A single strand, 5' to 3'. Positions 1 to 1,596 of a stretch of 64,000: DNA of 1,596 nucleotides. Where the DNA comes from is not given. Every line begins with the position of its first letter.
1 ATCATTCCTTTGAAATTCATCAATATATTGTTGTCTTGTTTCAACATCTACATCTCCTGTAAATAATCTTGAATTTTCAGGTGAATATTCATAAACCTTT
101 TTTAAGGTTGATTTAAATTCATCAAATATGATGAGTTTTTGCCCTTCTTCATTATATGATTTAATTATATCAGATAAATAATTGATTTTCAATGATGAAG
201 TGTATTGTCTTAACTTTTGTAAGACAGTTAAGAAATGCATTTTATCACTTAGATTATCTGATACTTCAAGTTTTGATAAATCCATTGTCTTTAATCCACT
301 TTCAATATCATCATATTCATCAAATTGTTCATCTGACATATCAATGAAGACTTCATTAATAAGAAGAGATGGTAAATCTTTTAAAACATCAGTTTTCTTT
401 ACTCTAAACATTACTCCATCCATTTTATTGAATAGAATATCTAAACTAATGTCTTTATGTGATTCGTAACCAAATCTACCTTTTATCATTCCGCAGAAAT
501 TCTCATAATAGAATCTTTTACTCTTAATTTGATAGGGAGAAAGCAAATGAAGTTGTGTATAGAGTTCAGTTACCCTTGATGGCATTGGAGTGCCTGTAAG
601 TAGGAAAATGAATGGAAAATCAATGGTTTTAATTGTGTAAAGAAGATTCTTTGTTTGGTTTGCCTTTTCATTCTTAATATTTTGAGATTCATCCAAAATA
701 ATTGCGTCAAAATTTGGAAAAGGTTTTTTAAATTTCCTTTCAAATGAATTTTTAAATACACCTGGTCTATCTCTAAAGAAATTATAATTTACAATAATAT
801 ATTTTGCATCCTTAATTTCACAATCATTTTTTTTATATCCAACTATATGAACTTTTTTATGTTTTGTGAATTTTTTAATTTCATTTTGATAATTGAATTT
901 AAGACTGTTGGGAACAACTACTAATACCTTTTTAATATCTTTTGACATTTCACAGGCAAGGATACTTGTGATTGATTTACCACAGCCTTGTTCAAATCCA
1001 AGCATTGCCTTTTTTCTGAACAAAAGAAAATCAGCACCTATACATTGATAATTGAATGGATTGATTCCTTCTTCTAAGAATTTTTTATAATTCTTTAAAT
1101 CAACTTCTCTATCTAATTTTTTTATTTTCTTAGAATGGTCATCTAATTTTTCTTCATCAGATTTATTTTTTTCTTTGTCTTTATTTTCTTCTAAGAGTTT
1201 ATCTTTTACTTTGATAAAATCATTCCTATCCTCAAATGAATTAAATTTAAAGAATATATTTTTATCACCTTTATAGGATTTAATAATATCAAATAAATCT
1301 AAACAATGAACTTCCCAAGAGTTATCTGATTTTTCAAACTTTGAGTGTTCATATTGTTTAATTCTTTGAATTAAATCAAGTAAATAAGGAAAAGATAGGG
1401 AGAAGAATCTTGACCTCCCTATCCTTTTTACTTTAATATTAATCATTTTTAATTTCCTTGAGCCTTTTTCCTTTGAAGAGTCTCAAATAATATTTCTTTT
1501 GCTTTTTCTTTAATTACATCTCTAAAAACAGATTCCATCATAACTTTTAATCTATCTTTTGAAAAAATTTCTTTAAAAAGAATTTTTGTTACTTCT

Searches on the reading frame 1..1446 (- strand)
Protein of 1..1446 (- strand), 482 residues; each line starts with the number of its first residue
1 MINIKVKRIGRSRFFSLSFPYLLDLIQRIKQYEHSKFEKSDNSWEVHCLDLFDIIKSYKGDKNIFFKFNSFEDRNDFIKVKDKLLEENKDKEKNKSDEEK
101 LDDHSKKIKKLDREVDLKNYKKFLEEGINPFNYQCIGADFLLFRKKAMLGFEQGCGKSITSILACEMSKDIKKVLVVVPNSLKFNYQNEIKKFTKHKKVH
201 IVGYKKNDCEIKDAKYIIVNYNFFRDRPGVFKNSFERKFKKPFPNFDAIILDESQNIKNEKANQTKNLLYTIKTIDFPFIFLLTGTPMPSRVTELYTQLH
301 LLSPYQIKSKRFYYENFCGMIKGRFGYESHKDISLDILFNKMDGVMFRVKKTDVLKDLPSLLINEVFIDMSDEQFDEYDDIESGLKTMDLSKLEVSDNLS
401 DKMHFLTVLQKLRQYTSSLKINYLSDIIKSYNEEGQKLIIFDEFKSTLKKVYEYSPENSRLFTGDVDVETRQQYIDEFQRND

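Call 62: search_protein_families(library=phrogs, proteins=[window:1-1446:-], max_evalue=0.00001)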
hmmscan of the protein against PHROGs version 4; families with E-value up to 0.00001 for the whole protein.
window:1-1446:- (482 aa): 2 families
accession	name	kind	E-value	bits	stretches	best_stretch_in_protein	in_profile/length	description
phrog_62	-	DNA, RNA and nucleotide metabolism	1.6e-70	239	1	60-481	648-1050/1881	DNA helicase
phrog_11801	-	other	2.1e-06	26.2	0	126-209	864-950/2269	DNA methyltransferase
